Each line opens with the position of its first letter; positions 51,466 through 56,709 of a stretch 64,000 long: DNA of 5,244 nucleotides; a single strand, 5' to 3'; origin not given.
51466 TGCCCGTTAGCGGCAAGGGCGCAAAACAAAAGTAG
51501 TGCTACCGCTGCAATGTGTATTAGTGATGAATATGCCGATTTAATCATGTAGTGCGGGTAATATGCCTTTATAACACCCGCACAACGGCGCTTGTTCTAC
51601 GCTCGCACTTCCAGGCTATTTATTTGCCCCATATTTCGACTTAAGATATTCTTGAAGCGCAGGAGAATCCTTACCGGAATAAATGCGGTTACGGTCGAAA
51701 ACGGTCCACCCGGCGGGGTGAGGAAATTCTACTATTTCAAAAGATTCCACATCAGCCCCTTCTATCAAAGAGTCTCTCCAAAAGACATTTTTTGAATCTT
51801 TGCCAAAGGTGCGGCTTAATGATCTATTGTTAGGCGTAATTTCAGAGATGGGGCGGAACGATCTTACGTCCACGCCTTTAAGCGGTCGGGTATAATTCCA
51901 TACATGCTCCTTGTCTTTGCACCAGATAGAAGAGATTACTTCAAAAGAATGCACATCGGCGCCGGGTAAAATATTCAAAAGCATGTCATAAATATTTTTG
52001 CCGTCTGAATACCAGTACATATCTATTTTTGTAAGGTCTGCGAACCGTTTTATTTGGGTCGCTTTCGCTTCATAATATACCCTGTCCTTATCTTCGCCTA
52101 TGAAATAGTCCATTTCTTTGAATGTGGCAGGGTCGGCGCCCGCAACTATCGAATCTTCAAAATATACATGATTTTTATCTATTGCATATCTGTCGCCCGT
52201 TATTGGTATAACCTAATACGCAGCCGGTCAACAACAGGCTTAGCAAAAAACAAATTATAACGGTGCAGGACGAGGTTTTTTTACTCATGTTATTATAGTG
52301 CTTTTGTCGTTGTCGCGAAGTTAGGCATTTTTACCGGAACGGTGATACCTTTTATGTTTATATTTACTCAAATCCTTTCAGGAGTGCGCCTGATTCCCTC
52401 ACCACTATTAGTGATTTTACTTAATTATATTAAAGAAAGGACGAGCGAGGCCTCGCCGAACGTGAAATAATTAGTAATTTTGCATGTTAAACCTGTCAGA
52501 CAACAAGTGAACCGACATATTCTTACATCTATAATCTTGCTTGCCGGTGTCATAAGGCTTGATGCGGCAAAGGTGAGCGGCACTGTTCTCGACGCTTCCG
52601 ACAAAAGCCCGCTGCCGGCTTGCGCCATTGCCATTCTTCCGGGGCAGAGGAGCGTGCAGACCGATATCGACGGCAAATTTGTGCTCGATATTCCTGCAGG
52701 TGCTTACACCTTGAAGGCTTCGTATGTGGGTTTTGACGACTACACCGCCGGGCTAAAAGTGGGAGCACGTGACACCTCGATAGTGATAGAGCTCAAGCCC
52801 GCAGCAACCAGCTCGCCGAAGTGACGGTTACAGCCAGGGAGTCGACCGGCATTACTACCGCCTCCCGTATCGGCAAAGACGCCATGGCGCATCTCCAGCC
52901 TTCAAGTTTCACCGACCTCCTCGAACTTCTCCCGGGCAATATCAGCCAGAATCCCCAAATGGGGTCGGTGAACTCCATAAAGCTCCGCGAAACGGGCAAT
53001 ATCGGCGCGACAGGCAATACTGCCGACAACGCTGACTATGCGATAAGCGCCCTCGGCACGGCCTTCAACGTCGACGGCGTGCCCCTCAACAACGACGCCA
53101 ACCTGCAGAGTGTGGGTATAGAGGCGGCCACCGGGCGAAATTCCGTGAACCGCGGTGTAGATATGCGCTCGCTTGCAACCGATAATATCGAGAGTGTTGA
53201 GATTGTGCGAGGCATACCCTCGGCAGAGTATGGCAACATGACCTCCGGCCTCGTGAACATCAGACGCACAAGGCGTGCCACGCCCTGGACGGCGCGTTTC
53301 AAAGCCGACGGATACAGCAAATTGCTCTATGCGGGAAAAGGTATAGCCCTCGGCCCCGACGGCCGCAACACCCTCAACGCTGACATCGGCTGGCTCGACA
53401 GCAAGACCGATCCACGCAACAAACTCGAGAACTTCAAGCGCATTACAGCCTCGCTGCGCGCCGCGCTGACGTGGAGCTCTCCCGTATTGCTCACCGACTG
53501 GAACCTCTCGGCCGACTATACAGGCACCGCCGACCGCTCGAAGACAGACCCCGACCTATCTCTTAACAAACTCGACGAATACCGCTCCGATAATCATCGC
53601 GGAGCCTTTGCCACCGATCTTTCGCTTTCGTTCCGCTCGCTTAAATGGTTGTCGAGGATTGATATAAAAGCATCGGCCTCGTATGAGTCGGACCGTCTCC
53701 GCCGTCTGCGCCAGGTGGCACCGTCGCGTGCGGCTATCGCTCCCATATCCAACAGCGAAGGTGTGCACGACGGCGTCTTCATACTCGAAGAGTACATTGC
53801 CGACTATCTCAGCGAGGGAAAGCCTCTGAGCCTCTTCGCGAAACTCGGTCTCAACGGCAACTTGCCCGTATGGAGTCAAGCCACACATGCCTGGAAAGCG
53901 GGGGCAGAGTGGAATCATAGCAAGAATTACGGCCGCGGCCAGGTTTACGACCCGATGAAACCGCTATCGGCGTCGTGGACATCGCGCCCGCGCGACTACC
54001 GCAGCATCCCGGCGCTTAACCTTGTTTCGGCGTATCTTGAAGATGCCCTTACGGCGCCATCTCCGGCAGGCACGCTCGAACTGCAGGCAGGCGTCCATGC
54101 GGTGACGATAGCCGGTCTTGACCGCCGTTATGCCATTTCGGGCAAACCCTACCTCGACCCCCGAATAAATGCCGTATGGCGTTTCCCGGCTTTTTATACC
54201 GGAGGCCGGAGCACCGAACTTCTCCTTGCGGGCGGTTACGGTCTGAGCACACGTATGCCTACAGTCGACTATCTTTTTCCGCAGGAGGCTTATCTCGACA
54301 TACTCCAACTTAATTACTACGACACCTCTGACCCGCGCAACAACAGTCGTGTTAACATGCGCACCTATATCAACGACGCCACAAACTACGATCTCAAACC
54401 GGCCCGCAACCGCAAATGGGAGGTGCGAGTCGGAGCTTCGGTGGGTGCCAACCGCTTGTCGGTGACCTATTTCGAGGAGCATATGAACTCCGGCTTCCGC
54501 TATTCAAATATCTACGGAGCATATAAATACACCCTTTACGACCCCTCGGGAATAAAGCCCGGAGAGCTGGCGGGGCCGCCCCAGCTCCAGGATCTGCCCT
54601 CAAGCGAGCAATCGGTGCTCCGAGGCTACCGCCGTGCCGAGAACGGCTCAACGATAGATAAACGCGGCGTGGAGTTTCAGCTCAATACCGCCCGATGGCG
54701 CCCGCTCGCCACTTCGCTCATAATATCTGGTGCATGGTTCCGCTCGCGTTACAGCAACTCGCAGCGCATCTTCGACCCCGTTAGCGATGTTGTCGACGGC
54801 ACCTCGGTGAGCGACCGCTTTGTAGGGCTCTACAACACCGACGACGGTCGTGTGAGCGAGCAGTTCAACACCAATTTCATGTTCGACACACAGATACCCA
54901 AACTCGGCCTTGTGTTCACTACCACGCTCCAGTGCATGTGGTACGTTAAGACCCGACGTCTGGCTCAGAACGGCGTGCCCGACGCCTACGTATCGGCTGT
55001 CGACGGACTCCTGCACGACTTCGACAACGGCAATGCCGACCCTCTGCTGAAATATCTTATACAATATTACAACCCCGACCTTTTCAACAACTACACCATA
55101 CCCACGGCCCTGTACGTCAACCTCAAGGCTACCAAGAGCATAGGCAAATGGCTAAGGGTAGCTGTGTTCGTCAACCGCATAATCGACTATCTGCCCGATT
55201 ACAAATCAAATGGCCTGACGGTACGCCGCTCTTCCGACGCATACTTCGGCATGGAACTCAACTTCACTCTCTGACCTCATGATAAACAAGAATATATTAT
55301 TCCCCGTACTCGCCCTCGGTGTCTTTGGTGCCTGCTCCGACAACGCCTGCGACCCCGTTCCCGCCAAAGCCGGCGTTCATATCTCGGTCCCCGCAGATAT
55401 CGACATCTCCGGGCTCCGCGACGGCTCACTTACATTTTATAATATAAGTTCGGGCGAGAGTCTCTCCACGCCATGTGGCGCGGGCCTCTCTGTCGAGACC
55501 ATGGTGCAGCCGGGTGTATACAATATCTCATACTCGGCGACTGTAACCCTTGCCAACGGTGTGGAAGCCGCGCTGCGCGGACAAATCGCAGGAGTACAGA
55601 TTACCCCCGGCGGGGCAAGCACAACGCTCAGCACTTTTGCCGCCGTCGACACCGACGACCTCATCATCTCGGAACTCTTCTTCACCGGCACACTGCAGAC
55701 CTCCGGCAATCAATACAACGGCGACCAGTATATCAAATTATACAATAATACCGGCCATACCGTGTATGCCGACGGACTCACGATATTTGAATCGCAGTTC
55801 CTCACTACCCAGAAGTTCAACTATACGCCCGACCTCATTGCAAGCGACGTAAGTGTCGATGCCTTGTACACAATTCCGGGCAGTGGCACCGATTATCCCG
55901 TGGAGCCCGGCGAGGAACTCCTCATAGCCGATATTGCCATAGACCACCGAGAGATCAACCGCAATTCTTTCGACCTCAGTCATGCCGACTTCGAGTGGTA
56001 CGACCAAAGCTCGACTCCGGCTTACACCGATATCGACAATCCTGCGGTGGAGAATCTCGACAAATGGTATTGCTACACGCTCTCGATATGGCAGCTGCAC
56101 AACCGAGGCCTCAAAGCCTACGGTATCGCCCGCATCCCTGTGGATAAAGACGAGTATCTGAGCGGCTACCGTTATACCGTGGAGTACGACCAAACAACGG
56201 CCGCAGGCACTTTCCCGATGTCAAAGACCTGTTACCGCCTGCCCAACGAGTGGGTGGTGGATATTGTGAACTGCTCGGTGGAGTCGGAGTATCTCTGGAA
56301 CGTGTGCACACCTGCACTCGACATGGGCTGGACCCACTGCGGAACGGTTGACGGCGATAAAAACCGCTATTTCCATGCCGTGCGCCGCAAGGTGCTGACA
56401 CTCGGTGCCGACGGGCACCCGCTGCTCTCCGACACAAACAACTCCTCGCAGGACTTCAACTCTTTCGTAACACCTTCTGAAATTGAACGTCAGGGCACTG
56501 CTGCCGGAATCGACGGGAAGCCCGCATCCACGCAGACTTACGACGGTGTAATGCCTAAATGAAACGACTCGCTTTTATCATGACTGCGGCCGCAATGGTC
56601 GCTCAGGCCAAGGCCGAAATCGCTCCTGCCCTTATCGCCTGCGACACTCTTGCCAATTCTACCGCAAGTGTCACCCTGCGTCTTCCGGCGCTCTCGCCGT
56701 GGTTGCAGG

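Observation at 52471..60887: Non-SusCD TonB-receptor cluster ending in a PqqL/FusC-sized M16 protease: candidate four-component protease-associated import system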

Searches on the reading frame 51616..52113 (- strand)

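Call 8: search_protein_families(library=pfam, max_evalue=0.01, proteins=[window:51616-52113:-])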
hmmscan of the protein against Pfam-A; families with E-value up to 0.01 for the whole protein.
window:51616-52113:- (165 aa): 1 family
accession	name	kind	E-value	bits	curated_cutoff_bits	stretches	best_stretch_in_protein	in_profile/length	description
PF13644.11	DKNYY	-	2.7e-15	57.7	25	2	66-146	71-138/141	DKNYY family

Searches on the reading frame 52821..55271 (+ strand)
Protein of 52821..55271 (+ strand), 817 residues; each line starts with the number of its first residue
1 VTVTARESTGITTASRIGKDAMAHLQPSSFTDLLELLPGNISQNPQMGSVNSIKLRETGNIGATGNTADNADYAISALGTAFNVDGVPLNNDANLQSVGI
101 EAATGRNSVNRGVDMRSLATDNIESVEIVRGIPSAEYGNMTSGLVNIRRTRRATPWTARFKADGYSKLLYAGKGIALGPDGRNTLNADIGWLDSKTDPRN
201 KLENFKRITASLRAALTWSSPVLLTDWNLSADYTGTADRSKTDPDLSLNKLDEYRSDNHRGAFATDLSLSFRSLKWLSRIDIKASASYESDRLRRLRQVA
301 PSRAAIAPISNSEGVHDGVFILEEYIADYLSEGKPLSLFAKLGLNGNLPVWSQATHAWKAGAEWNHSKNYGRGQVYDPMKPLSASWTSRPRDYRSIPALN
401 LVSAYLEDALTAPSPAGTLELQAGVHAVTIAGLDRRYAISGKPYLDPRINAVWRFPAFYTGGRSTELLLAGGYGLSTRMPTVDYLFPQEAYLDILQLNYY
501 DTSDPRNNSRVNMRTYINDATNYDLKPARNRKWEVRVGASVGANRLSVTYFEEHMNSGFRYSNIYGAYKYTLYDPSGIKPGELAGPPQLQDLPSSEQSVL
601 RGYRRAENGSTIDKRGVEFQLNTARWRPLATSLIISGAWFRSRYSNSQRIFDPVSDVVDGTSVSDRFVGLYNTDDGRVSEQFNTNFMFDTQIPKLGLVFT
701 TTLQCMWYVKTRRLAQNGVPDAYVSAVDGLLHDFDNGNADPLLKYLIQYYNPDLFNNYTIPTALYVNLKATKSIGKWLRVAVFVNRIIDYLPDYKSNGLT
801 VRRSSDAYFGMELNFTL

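Call 95: search_protein_families(library=pfam, max_evalue=10, proteins=[window:52821-55271:+])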
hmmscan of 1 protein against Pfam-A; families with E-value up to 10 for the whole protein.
window:52821-55271:+ (817 aa): 1 family
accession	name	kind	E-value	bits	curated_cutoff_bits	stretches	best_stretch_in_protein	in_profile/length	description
PF07715.20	Plug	-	5.9e-10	40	23.9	1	13-143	8-105/107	TonB-dependent Receptor Plug Domain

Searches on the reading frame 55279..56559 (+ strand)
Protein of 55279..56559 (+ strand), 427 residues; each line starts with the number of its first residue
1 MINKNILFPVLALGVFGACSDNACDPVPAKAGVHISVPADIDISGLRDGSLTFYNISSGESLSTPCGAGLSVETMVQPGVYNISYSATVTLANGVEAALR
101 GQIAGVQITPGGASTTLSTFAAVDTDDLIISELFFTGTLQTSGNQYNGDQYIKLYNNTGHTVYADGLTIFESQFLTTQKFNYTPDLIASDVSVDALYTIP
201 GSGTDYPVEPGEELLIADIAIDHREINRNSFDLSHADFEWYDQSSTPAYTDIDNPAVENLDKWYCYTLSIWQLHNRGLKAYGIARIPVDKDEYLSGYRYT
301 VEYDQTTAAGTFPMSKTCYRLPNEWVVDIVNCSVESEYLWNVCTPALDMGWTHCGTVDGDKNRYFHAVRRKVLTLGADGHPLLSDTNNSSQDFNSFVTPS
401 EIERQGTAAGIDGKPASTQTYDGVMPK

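Call 8: search_protein_families(library=pfam, max_evalue=0.01, proteins=[window:55279-56559:+])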
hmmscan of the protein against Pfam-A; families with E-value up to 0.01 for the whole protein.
window:55279-56559:+ (427 aa): 1 family
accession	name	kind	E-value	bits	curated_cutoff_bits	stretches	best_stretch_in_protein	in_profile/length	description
PF16215.11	DUF4876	-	3.3e-69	233.1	27.9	1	209-400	1-186/186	Protein of unknown function (DUF4876)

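Call 9: search_protein_families(library=ncbifam, max_evalue=0.01, proteins=[window:55279-56559:+])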
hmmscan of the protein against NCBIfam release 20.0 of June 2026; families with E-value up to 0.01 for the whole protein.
window:55279-56559:+ (427 aa): 0 families

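Call 22: search_solved_structures(query=window:55279-56559:+, max_evalue=1, show_alignments=2)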
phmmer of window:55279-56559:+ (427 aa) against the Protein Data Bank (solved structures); distinct sequences matched with E-value up to 1: 1.
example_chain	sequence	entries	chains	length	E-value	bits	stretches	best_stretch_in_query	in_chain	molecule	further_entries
4q1z_A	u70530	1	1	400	2.3e-16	62.7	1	32-400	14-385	Putative lipoprotein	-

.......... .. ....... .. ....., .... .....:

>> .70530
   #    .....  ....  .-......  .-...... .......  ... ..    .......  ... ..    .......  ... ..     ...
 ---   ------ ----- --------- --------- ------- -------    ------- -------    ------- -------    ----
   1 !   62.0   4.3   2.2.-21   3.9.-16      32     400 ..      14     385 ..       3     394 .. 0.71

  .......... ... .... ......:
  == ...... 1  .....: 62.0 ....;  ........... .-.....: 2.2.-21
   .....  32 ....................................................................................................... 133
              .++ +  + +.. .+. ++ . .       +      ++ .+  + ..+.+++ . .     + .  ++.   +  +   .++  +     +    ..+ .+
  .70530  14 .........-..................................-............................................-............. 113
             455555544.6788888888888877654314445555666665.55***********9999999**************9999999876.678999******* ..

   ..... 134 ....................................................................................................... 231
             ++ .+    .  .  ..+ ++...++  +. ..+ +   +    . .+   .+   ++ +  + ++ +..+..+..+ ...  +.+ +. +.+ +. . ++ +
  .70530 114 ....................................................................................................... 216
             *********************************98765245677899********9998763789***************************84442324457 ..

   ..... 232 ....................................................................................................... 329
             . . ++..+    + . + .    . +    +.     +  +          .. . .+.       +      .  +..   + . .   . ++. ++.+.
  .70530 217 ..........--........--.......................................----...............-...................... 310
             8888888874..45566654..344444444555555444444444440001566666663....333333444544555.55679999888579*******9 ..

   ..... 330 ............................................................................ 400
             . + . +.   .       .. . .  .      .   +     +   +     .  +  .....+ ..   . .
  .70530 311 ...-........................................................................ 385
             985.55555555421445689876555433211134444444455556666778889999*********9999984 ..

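Call 54: find_homologous_proteins(query=window:55279-56559:+, max_evalue=0.001)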
Query window:55279-56559:+ (427 aa): 962 proteins with E <= 0.001 among 8000 candidates; the best 120 are listed.
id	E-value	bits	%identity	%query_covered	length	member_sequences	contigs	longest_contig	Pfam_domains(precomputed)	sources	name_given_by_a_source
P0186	2.1e-292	987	100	100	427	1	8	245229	PF16215.12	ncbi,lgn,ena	-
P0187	7.5e-205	699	71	99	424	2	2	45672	PF16215.12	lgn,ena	-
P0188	2.7e-195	667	68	99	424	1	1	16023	PF16215.12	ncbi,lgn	-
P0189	2.4e-192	657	67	100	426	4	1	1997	PF16215.12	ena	-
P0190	5.0e-179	614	63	100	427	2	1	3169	PF16215.12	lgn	-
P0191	1.3e-176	606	62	100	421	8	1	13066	PF16215.12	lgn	-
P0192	2.6e-174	598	61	100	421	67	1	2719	PF16215.12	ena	-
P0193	2.3e-169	582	61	97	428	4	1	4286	PF16215.12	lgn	-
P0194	1.7e-168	579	62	96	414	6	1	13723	PF16215.12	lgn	-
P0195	5.4e-168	577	62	99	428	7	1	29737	PF16215.12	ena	-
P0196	1.5e-166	572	60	100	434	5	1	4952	PF16215.12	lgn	-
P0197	1.1e-164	566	59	100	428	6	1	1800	PF16215.12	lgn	-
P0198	1.2e-164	566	60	100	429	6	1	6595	PF16215.12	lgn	-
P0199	2.0e-164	565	60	98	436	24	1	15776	PF16215.12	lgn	-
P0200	1.1e-163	563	59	99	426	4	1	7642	PF16215.12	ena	-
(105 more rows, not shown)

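Call 70: predict_structure(alignment_id=A5)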
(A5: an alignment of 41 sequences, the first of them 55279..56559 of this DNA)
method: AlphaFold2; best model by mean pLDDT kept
length: 427 residues; sequences in the alignment: 41
mean_pLDDT: 65.3   pTM: 0.62
mean pLDDT of the five models: 65.3, 64.2, 64.1, 62.6, 61.0
residues with pLDDT >= 90: 39; 70-90: 160; 50-70: 103; < 50: 125
segments of 3 or more residues with pLDDT < 50: 1-3, 14-23, 137-146, 175-178, 241-278, 335-340, 345-369, 386-403, 406-414
pLDDT, mean of each block of 10 residues (from residue 1): 49 46 66 87 88 88 85 92 87 70 86 87 71 55 47 76 85 56 73 76 81 76 63 71 40 44 35 46 84 84 71 78 82 52 47 38 43 59 48 34 46 52 60
secondary structure, 60 per line:
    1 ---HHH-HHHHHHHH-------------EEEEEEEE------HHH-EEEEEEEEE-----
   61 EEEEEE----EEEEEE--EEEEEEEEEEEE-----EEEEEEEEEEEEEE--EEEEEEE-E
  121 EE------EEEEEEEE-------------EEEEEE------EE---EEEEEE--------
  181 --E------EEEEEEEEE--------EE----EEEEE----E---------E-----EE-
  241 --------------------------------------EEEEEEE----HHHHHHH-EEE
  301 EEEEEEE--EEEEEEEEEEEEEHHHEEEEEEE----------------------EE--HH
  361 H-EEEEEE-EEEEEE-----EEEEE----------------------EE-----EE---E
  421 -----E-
elements in order: H8-15 E29-36 E47-55 E61-66 E71-76 E79-90 E96-109 E112-118 E120-122 E129-136 E150-155 E167-172 E190-198 E213-217 E279-285 H290-296 E298-307 E310-322 E326-332 E363-368 E370-375 E381-385

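Call 74: fold_search(model_id=the predicted structure, library=pdb)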
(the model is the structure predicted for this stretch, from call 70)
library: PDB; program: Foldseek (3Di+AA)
matches with E <= 10: 477; with E <= 0.001: 2
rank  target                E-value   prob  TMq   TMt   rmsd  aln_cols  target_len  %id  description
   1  4q1z                  2.2e-18  1.00  0.46  0.49   8.6       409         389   20  Crystal structure of a DUF4876 family protein (BT_1938) from Bacteroides thetaiotaomicron VPI-5482 at 2.50 A resolution (released 2014-04-23)
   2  5cag                  6.7e-04  0.92  0.17  0.24  18.9       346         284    8  Crystal structure of a putative adhesin (BACOVA_02677) from Bacteroides ovatus ATCC 8483 at 3.00 A resolution (PSI Commu (released 2015-10-14)
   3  2ww8                  3.0e-03  0.77  0.12  0.07  20.8       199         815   12  Structure of the pilus adhesin (RrgA) from Streptococcus pneumoniae (released 2010-01-19)
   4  4yok                  3.8e-03  0.97  0.15  0.29  14.4       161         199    9  Crystal structure of a DUF3823 family protein (PARMER_04126) from Parabacteroides merdae ATCC 43184 at 1.80 A resolution (released 2015-03-25)
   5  6rpy                  5.6e-03  0.21  0.10  0.16  18.0       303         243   10  Cytokine receptor-like factor 3 C-terminus residues 174-442: Hg-SAD derivative (released 2020-03-25)
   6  6fb3_A                9.2e-03  0.38  0.14  0.04  21.2       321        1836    7  Teneurin 2 Partial Extracellular Domain (released 2018-03-28)
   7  6wdp                  1.2e-02  0.23  0.11  0.19  20.0       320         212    7  Interleukin 12 receptor subunit beta-1 (released 2021-02-24)
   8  8qox_B                1.6e-02  0.35  0.14  0.14  17.8       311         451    8  Two-component assembly of SlaA and SlaB S-layer proteins of Sulfolobus acidocaldarius (released 2024-02-21)
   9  3f7q_A                1.6e-02  0.21  0.13  0.20  17.3       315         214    8  First pair of Fibronectin type III domains and part of the connecting segment of the integrin beta4 (released 2009-03-10)
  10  6rpx                  2.3e-02  0.11  0.09  0.14  18.2       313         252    8  Cytokine receptor-like factor 3 C-terminus residues 174-442: native (released 2020-03-25)
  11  6rpz                  2.4e-02  0.12  0.10  0.16  18.9       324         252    9  Cytokine receptor-like factor 3 C-terminus residues 174-442: native collected with 1.7A wavelength (released 2020-03-25)
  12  3f7p_E                2.5e-02  0.15  0.12  0.20  17.3       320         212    7  Crystal structure of a complex between integrin beta4 and plectin (released 2009-03-10)
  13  4fxt_E                3.5e-02  0.35  0.14  0.28  18.0       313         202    8  Crystal structure of a DUF3823 family protein (BACOVA_02663) from Bacteroides ovatus ATCC 8483 at 2.77 A resolution (released 2012-07-25)
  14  6m48_B                3.7e-02  0.21  0.13  0.08  16.3       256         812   10  Crystal structure of pilus adhesin, SpaC from Lactobacillus rhamnosus GG - P21212 form (released 2020-07-29)
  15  3e8v                  4.2e-02  0.96  0.13  0.52   5.8        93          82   11  Crystal structure of a possible transglutaminase-family protein proteolytic fragment from Bacteroides fragilis (released 2008-09-02)
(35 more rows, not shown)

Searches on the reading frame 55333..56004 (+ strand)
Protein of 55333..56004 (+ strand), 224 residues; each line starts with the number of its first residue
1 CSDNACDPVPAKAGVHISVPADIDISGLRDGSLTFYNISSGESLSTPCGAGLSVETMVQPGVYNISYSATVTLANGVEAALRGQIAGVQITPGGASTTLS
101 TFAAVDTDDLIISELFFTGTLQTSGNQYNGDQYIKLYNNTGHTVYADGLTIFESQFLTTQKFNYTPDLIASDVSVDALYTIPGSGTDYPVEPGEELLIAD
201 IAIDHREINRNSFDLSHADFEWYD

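Call 51: search_protein_families(library=pfam, max_evalue=10, proteins=[window:55333-56004:+])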
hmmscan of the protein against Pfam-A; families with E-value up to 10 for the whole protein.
seq(224 aa): 3 families
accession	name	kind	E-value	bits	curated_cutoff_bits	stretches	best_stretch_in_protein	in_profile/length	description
PF16215.11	DUF4876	-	1.5e-10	41.9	27.9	1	191-223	1-33/186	Protein of unknown function (DUF4876)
PF12175.13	WSS_VP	-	0.044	13.7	24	1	107-152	95-141/201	White spot syndrome virus structural envelope protein VP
PF00932.25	LTD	-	0.083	13.7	34.3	1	107-151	5-42/109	Lamin Tail Domain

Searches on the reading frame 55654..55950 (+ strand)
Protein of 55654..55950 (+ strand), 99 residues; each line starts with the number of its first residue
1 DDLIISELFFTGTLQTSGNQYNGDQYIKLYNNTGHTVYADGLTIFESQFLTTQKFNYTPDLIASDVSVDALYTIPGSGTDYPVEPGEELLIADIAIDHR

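Call 51: search_protein_families(library=pfam, max_evalue=10, proteins=[window:55654-55950:+])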
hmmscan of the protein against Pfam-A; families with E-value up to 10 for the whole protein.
seq(99 aa): 2 families
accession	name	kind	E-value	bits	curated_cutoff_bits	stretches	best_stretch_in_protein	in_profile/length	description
PF12175.13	WSS_VP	-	0.041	13.8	24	1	2-45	97-141/201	White spot syndrome virus structural envelope protein VP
PF00932.25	LTD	-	0.12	13.2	34.3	1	2-48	7-46/109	Lamin Tail Domain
